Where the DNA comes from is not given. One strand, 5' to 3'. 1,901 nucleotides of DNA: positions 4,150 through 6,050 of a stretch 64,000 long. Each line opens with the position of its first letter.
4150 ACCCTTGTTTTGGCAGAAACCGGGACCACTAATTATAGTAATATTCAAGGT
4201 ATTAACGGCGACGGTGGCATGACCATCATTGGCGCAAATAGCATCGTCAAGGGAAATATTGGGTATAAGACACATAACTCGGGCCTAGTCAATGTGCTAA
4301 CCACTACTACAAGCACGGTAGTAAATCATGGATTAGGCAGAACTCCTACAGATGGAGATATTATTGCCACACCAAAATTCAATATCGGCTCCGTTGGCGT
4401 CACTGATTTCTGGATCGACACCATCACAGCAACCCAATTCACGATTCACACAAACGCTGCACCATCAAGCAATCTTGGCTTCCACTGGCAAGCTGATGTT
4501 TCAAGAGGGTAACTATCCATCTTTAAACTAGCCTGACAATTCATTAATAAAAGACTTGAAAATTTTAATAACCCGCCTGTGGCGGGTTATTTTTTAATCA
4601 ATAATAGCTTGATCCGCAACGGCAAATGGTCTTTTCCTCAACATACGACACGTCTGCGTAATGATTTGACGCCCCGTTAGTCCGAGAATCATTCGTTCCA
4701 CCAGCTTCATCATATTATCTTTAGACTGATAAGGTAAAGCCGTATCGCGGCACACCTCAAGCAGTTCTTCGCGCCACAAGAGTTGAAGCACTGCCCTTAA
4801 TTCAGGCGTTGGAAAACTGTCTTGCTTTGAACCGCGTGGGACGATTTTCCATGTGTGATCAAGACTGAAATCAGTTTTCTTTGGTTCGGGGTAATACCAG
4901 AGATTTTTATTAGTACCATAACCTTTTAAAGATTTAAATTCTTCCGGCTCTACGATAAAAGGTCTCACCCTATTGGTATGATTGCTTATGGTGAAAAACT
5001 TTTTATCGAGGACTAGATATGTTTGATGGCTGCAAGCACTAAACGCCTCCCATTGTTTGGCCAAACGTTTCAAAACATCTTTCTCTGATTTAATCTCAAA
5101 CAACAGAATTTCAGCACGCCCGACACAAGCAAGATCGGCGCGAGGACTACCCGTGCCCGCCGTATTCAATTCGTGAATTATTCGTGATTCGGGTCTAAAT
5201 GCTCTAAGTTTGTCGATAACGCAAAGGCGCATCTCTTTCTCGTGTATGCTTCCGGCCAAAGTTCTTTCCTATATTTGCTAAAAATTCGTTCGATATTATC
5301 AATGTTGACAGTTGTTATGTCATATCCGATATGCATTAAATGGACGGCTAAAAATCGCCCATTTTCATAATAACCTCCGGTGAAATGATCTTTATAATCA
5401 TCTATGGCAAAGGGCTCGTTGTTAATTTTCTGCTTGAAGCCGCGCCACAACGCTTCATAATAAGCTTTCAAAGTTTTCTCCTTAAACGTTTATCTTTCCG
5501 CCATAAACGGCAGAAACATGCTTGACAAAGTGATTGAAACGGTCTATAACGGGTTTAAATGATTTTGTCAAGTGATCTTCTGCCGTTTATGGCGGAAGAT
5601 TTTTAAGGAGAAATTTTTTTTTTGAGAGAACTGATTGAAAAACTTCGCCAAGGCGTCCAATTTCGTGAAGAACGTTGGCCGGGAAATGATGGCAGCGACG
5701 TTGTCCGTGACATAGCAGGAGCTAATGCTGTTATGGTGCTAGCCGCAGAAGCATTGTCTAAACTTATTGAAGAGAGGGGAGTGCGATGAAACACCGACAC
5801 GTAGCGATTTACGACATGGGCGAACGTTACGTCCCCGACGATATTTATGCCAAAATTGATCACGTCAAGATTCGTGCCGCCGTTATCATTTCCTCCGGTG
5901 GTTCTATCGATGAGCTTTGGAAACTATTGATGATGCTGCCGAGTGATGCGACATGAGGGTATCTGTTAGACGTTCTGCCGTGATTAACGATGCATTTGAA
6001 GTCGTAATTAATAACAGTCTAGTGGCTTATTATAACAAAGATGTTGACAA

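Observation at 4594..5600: Minus-strand two-ORF cassette with a frame overlap, driven from a promoter pair buried in a 23-bp inverted repeat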

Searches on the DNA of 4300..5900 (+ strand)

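Call 9: search_dna_similar(query=window:4300-5900:+, collection=phages, mode=near, max_rows=20)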
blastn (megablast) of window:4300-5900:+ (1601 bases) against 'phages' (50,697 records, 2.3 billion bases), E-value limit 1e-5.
No match.

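Call 74: search_rna_families(source=window, start=4400, end=5800, threshold=evalue, max_evalue=1)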
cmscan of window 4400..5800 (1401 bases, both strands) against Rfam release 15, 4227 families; matches with E-value up to 1: 4.
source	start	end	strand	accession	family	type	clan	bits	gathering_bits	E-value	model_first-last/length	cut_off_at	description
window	5494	5600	+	RF04136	MIR1862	Gene; miRNA;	-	25.6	84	0.025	1-90/90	no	MIR1862 microRNA precursor family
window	5496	5597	+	RF00551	bicoid_3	Cis-reg;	-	18.8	91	0.079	1-552/552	no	Bicoid 3'-UTR regulatory element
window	4540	4590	+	RF00624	P9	Gene;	-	18.3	43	0.49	1-74/74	no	Pseudomonas sRNA P9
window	4568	4668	-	RF00624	P9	Gene;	-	17.1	43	0.99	1-74/74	no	Pseudomonas sRNA P9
